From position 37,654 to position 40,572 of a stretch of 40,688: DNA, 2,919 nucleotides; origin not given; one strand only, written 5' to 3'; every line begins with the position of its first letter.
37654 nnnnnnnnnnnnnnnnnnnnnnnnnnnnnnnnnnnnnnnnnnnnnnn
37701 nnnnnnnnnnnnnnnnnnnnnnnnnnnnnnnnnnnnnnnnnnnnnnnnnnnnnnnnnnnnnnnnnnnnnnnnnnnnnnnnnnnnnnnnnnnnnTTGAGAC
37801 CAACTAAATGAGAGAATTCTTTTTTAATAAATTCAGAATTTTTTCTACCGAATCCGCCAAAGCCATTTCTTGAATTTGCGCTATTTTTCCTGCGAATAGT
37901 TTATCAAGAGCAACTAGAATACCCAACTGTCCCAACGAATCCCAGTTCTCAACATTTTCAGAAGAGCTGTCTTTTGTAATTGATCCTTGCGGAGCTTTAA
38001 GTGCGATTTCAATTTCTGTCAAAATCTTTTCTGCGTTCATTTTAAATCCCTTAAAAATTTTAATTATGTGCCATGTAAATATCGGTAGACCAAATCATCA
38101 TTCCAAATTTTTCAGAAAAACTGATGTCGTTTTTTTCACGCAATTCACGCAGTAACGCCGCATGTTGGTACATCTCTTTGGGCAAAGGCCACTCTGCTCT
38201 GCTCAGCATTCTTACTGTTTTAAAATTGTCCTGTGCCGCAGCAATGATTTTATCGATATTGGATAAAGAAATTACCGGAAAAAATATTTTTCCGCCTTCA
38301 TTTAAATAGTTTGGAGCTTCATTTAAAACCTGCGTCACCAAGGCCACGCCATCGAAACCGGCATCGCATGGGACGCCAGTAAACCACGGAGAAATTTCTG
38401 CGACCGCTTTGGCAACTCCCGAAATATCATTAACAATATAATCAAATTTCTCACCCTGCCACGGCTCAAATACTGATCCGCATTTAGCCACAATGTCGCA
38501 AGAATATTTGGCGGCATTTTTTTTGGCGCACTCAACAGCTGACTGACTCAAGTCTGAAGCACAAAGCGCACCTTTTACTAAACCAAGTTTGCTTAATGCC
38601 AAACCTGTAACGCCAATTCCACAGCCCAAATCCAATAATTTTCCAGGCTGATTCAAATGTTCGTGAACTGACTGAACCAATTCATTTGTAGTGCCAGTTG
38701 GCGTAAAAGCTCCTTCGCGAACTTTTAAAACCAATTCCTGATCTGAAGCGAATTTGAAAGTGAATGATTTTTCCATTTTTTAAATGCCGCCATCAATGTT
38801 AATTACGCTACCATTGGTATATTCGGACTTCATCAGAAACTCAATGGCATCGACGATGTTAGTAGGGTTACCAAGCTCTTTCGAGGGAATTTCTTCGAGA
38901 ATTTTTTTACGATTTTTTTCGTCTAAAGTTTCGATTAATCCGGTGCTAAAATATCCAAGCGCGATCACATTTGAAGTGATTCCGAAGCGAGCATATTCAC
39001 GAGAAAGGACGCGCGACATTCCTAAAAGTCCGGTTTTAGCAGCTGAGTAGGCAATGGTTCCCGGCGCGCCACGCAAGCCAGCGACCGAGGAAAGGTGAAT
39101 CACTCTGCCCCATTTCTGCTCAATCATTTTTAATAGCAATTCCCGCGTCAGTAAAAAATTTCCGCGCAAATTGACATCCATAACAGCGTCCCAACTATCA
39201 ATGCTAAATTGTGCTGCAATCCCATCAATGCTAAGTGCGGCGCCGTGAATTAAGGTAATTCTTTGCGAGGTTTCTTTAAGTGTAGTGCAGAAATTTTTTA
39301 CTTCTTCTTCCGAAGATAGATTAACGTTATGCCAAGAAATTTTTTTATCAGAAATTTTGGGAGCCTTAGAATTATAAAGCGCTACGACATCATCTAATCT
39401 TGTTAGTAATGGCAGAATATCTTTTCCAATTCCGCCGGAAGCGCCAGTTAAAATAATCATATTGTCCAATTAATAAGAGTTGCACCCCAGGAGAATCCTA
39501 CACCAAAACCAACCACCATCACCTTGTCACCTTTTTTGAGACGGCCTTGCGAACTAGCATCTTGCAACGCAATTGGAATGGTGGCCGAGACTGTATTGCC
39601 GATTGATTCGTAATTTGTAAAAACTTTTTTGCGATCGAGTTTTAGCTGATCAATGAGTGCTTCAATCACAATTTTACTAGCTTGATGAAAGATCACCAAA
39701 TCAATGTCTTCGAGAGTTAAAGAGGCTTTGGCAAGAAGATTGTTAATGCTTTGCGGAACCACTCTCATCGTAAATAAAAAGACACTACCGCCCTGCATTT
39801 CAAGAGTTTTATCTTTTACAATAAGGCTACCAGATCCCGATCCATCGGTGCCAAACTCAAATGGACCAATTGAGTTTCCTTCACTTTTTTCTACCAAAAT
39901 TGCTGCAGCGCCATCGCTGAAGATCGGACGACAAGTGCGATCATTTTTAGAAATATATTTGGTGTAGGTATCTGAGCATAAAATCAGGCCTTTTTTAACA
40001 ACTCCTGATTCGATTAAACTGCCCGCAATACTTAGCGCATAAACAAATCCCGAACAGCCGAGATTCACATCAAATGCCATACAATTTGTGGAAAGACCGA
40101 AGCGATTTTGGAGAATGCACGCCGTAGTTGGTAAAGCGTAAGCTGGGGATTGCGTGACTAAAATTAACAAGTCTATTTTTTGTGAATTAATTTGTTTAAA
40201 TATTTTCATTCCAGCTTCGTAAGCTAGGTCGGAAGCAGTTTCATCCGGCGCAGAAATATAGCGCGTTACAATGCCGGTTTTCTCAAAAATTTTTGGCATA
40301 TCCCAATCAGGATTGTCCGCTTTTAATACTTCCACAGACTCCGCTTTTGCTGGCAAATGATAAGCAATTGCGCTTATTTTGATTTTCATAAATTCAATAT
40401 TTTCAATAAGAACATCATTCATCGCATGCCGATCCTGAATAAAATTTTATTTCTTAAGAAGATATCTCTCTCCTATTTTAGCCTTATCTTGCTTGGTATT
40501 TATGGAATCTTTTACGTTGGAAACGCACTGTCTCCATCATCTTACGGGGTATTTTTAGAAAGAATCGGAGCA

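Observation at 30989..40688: Eleven-gene coupled operon fusing a Gtr/Arn-type lipid-carrier glycosylation core to a private fatty-acyl module: candidate undescribed envelope glycolipid tailoring system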

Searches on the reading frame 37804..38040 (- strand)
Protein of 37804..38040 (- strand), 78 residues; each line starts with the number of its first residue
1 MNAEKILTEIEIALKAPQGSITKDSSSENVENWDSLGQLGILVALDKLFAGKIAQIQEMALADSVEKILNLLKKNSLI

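Call 6: search_protein_families(library=pfam, proteins=[window:37804-38040:-], max_evalue=0.01)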
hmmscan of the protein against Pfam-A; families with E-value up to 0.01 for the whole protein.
window:37804-38040:- (78 aa): 0 families
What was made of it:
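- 37804..38040 (-): Dedicated acyl carrier protein. No Pfam hit (call 6).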

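Call 7: search_protein_families(library=ncbifam, proteins=[window:37804-38040:-], max_evalue=0.01)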
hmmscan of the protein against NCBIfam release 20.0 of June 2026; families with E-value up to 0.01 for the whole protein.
window:37804-38040:- (78 aa): 0 families

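Call 82: search_solved_structures(query=A5, max_evalue=1)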
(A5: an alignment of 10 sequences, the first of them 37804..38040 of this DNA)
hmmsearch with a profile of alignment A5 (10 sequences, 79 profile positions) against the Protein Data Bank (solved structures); distinct sequences matched with E-value up to 1: 26.
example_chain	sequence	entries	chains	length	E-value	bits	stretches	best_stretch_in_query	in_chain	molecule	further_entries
2lml_A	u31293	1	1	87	1.5e-05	28.5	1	17-55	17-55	Putative acyl carrier protein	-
2kwl_A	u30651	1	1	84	0.0014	22.1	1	5-76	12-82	Acyl carrier protein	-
9ka6_C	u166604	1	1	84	0.016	18.8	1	4-55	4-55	Acyl carrier protein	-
6nzu_C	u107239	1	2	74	0.016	18.8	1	4-55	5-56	Acyl carrier protein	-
1l0i_A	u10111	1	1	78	0.016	18.7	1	4-55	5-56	Acyl carrier protein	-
9ka7_C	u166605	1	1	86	0.017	18.7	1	4-55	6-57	Acyl carrier protein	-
1l0h_A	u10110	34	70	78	0.017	18.7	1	4-55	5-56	ACYL CARRIER PROTEIN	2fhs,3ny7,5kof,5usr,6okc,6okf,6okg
4ihf_G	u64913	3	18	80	0.018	18.6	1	4-55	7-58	Acyl carrier protein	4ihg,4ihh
6dfl_B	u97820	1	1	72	0.019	18.5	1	4-55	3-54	Acyl carrier protein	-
5vcb_f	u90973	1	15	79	0.019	18.5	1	4-55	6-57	Acyl carrier protein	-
8tvt_C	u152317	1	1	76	0.02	18.5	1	4-55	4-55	Acyl carrier protein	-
9mlw_C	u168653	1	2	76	0.02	18.5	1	4-55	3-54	Acyl carrier protein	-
1acp_A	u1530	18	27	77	0.02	18.4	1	4-55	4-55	ACYL-CARRIER PROTEIN | Acyl carrier protein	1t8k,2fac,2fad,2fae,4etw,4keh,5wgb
2kw2_A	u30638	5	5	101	0.021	18.4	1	5-53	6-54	Specialized acyl carrier protein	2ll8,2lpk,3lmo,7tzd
6u0j_B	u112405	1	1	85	0.021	18.4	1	4-55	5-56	Acyl carrier protein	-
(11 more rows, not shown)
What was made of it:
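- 37804..38040 (-): A profile of the orthologs hits ACPs in the PDB, best 1.5e-5 (call 82).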

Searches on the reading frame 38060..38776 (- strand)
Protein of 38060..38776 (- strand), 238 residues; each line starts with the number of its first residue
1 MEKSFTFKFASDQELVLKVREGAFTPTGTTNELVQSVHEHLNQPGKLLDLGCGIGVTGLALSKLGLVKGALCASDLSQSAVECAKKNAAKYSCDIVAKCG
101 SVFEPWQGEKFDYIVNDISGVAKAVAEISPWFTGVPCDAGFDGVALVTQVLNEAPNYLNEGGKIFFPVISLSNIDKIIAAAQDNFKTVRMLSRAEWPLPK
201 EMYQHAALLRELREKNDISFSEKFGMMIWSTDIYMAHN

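Call 6: search_protein_families(library=pfam, proteins=[window:38060-38776:-], max_evalue=0.01)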
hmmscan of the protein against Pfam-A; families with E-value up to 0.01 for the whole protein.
window:38060-38776:- (238 aa): 13 families
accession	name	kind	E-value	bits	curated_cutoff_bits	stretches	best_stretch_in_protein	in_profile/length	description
PF05175.20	MTS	-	1.2e-12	48.3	23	1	32-116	22-104/170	Methyltransferase small domain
PF06325.19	PrmA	-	3.1e-10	40.5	22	1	28-127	146-241/296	Ribosomal protein L11 methyltransferase (PrmA)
PF13847.12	Methyltransf_31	-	3.7e-09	36.9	27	1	46-185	6-129/145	Methyltransferase domain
PF13649.12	Methyltransf_25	-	9.1e-08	33.1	27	1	48-116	2-70/97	Methyltransferase domain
PF08241.18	Methyltransf_11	-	7.9e-06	26.9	21.2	1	48-115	1-65/95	Methyltransferase domain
PF08242.18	Methyltransf_12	-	0.00025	22.2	30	1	48-128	1-81/98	Methyltransferase domain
PF03848.20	TehB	-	0.00029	20.7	20.4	1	27-116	16-101/193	Tellurite resistance protein TehB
PF10294.15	Methyltransf_16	-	0.00036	20.8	21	1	35-90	38-91/174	Lysine methyltransferase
PF13489.12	Methyltransf_23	-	0.0004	20.6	27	1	38-115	17-86/164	Methyltransferase domain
PF01728.25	FtsJ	-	0.00053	20.4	24.1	1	41-190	19-161/181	FtsJ-like methyltransferase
PF11599.14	AviRa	-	0.0015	18.5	25.7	1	8-88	14-97/232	RRNA methyltransferase AviRa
PF05958.17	tRNA_U5-meth_tr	-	0.0061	16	23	1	12-94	167-249/357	tRNA (Uracil-5-)-methyltransferase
PF12847.13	Methyltransf_18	-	0.0085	16.5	27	0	35-115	6-87/151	Methyltransferase domain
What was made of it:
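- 38060..38776 (-): MT1: class I SAM methyltransferase of the MTS/PrmA/HemK type, embedded in the acyl cassette. MTS 1e-12, PrmA 3e-10 (call 6).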

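Call 7: search_protein_families(library=ncbifam, proteins=[window:38060-38776:-], max_evalue=0.01)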
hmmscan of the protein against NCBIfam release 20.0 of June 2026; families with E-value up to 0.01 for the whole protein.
window:38060-38776:- (238 aa): 33 families (the best 25 are shown)
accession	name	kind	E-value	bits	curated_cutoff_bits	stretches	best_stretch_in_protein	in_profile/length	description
TIGR03534.1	RF_mod_PrmC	equivalog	8.4e-19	68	199.1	1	15-168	58-219/253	peptide chain release factor N(5)-glutamine methyltransferase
NF011529.0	PRK14968.1-3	equivalog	1.7e-16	60.2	162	1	13-188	6-177/198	putative methyltransferase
TIGR00536.1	hemK_fam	subfamily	1.5e-13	50.5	115.5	1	15-168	83-244/286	HemK family protein methyltransferase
TIGR03533.1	L3_gln_methyl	equivalog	6.9e-13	48.6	229.7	1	15-166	90-249/284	50S ribosomal protein L3 N(5)-glutamine methyltransferase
TIGR00537.1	hemK_rel_arch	hypoth_equivalog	1.5e-10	41.1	87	1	43-183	19-155/179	HemK2/MTQ2 family protein methyltransferase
NF011530.0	PRK14968.1-4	equivalog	2.2e-10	40.2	243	1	22-183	18-172/202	putative methyltransferase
TIGR03704.1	PrmC_rel_meth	equivalog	3.4e-10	39.8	248.8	1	13-167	53-215/251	putative protein N(5)-glutamine methyltransferase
TIGR00406.1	prmA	equivalog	1.4e-08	34.5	183.15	1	29-140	144-253/288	50S ribosomal protein L11 methyltransferase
NF001786.0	PRK00517.2-4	equivalog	2.3e-08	33.5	327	1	29-118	129-214/277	50S ribosomal protein L11 methyltransferase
NF011527.0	PRK14968.1-1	equivalog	6.5e-08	32.5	242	1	21-196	12-179/192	putative methyltransferase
NF007023.0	PRK09489.1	equivalog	2.2e-06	27.1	295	1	33-117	188-268/342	16S rRNA (guanine(1207)-N(2))-methyltransferase RsmC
NF001785.0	PRK00517.2-2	equivalog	3.6e-06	26.3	188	1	29-118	131-219/282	50S ribosomal protein L11 methyltransferase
TIGR01983.1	UbiG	equivalog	6e-06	25.7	102.95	1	44-169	50-154/228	bifunctional 2-polyprenyl-6-hydroxyphenol methylase/3-demethylubiquinol 3-O-methyltransferase UbiG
NF002421.0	PRK01544.1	equivalog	1.1e-05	24.4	567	1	42-122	137-218/524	bifunctional peptide chain release factor N(5)-glutamine methyltransferase PrmC/tRNA (guanosine(46)-N7)-methyltransferase TrmB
NF000466.2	16S_rRNA_Rmt_gen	equivalog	2.6e-05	23.7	250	1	28-110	92-172/254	Rmt family 16S rRNA (guanine(1405)-N(7))-methyltransferase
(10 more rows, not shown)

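Call 59: search_solved_structures(query=window:38060-38776:-, max_evalue=0.01)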
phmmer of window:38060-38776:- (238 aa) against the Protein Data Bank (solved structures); distinct sequences matched with E-value up to 0.01: 12.
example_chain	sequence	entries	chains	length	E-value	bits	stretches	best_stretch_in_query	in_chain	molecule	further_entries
1sg9_A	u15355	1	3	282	4.3e-07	33.1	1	17-116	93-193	hemK protein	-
1nv8_A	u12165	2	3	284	4.4e-07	33.1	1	17-116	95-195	hemK protein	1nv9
1vq1_A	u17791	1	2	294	4.8e-07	33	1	17-116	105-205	N5-glutamine methyltransferase, HemK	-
3grz_A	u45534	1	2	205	3.7e-06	30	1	12-118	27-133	Ribosomal protein L11 methyltransferase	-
3f4k_A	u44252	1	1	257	6.4e-06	29.3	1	5-117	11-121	Putative methyltransferase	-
3svz_A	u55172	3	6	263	6.8e-06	29.2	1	5-117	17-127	Putative methyltransferase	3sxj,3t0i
8rdl_A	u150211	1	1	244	8.1e-05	25.6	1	45-143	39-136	ToxA protein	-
2pjd_A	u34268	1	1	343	0.0011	21.9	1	15-116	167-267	Ribosomal RNA small subunit methyltransferase C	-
1dus_A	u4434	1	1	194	0.0014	21.6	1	33-114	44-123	MJ0882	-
23ks_A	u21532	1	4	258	0.003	20.5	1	41-168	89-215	Release factor glutamine methyltransferase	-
23lq_B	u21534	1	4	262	0.0031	20.5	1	41-168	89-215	Putative oxidase > apramycin biosynthesisN-methyltransferase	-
5doo_A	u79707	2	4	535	0.0063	19.5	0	40-115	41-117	protein lysine methyltransferase 2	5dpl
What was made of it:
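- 38060..38776 (-): Best PDB relatives are HemK and PrmA (call 59).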

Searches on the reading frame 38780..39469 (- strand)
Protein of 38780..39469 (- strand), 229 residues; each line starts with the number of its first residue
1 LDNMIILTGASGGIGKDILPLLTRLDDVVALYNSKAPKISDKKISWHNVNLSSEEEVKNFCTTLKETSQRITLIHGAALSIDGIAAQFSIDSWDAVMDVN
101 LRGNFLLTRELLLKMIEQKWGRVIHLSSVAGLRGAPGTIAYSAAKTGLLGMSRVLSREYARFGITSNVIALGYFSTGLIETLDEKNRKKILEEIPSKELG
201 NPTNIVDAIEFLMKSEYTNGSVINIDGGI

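Call 6: search_protein_families(library=pfam, proteins=[window:38780-39469:-], max_evalue=0.01)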
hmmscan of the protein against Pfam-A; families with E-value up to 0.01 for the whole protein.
window:38780-39469:- (229 aa): 4 families
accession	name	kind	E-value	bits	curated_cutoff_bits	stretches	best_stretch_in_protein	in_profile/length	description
PF00106.31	adh_short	-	2.3e-35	122.3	26.6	1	4-185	2-193/195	short chain dehydrogenase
PF13561.12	adh_short_C2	-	2.9e-32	112.6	27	1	43-229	46-235/236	Enoyl-(Acyl carrier protein) reductase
PF08659.16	KR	-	2.5e-09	37.8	22.6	1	41-154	52-162/180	KR domain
PF01370.27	Epimerase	-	0.0002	21.3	20.9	1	5-130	1-117/240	NAD dependent epimerase/dehydratase family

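Call 7: search_protein_families(library=ncbifam, proteins=[window:38780-39469:-], max_evalue=0.01)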
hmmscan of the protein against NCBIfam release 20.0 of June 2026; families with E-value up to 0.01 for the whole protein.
window:38780-39469:- (229 aa): 208 families (the best 25 are shown)
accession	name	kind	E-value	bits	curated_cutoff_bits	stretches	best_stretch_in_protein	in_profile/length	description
TIGR01830.1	3oxo_ACP_reduc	equivalog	1.1e-50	172.6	297.75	1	6-229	2-238/239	3-oxoacyl-[acyl-carrier-protein] reductase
NF009466.0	PRK12826.1-2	subfamily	4.6e-47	160.6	222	1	3-228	4-243/248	3-oxoacyl-ACP reductase FabG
NF009464.0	PRK12824.1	subfamily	3.2e-46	158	269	1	2-228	2-241/245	3-oxoacyl-ACP reductase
TIGR01829.1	AcAcCoA_reduct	subfamily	2.1e-44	152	302.1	1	6-228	4-239/242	acetoacetyl-CoA reductase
NF004199.0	PRK05653.1-4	equivalog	6.3e-42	143.8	301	1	4-229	7-245/247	3-oxoacyl-ACP reductase FabG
NF047420.2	EF_P_mod_YmfI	equivalog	8.6e-42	143.5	238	1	5-228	2-234/236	elongation factor P 5-aminopentanone reductase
NF009547.0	PRK12936.1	subfamily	4.4e-41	141.1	436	1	6-229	10-242/245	3-ketoacyl-(acyl-carrier-protein) reductase NodG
NF004197.0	PRK05653.1-1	equivalog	2.6e-40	138.6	332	1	3-229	8-246/249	3-oxoacyl-ACP reductase FabG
NF006072.0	PRK08217.1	subfamily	3.9e-39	135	298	1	2-229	5-251/253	3-ketoacyl-(acyl-carrier-protein) reductase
NF053542.1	FlxB_rubin_SDR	equivalog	2e-38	132.5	340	1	4-229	2-239/239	flexirubin biosynthesis SDR family reductase FlxB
NF004198.0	PRK05653.1-3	equivalog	7.9e-38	130.3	296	1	4-228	9-245/248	3-oxoacyl-ACP reductase FabG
NF004200.0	PRK05653.1-5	equivalog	9.8e-38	130.1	273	1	2-229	2-241/242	3-oxoacyl-ACP reductase FabG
NF040605.2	mycolic_FabG1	exception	9.7e-36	123.8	420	1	6-229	5-229/233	3-oxoacyl-ACP reductase FabG1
NF042966.1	AcAcCoAred_PhaB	equivalog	4.8e-35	121.3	436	1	2-227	8-236/240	acetoacetyl-CoA reductase PhaB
NF006070.0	PRK08213.1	subfamily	4.1e-34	118.3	279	1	6-229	16-256/259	gluconate 5-dehydrogenase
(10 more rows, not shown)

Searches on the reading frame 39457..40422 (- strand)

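Call 6: search_protein_families(library=pfam, proteins=[window:39457-40422:-], max_evalue=0.01)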
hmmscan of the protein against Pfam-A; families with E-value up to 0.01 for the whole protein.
window:39457-40422:- (321 aa): 4 families
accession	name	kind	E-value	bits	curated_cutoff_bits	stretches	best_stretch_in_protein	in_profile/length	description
PF08541.16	ACP_syn_III_C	-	3.3e-32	110.9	26.6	1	230-319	1-90/90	3-Oxoacyl-[acyl-carrier-protein (ACP)] synthase III C terminal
PF08545.16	ACP_syn_III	-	2.2e-23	82.4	24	1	117-194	1-80/80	3-Oxoacyl-[acyl-carrier-protein (ACP)] synthase III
PF08392.18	FAE1_CUT1_RppA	-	2.7e-06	27.4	27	1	75-180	95-206/290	FAE1/Type III polyketide synthase-like protein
PF00195.25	Chal_sti_synt_N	-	0.00064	19.7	27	1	65-177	101-221/225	Chalcone and stilbene synthases, N-terminal domain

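Call 7: search_protein_families(library=ncbifam, proteins=[window:39457-40422:-], max_evalue=0.01)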
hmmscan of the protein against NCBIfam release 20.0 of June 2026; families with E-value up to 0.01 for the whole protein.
window:39457-40422:- (321 aa): 17 families
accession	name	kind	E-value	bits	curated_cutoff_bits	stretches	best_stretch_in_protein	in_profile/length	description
NF006829.0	PRK09352.1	subfamily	5e-80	268.9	249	1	12-319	3-321/322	beta-ketoacyl-ACP synthase 3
TIGR00747.1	fabH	subfamily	3.4e-69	233.4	292.1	1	12-319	1-322/322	beta-ketoacyl-ACP synthase III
NF009519.0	PRK12880.1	equivalog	3.1e-49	168.2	436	2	11-207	5-204/353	beta-ketoacyl-ACP synthase III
NF005541.0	PRK07204.1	equivalog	2e-46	158.9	402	2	204-317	214-327/329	beta-ketoacyl-ACP synthase III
NF004623.0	PRK05963.1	equivalog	1.2e-43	149.7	437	1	44-318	35-327/328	beta-ketoacyl-ACP synthase III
NF006720.0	PRK09258.1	equivalog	1.4e-36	126.5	285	2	219-319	238-338/338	3-oxoacyl-ACP synthase III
NF005308.0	PRK06840.1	equivalog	2.1e-33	115.8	315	2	12-202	3-198/339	3-oxoacyl-ACP synthase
NF005703.0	PRK07515.1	equivalog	6.6e-25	87.8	304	2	77-183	110-216/373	beta-ketoacyl-ACP synthase III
NF003274.0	PRK04262.1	equivalog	2.3e-24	86.1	244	1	41-310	29-299/347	hydroxymethylglutaryl-CoA synthase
TIGR00748.1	HMG_CoA_syn_Arc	equivalog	3.9e-14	52.7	353.35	1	49-313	36-301/345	hydroxymethylglutaryl-CoA synthase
NF005293.2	PRK06816.1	subfamily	6.2e-13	48.5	450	1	222-303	274-360/378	StlD/DarB family beta-ketosynthase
TIGR01835.1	HMG-CoA-S_prok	equivalog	2.7e-12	46.2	360.35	1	16-179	3-162/382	hydroxymethylglutaryl-CoA synthase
NF053539.1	resorcinol_DarB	exception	4e-11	42.7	550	1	224-304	275-360/377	dialkylresorcinol biosynthesis protein DarB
NF042429.2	DHPHCoAsyn_DpgA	equivalog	3.5e-10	39.3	425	1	63-319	70-350/350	3,5-dihydroxyphenylacetyl-CoA synthase DpgA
NF004682.0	PRK06025.1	subfamily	1.3e-05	24.5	568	1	225-281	320-378/417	acetyl-CoA C-acetyltransferase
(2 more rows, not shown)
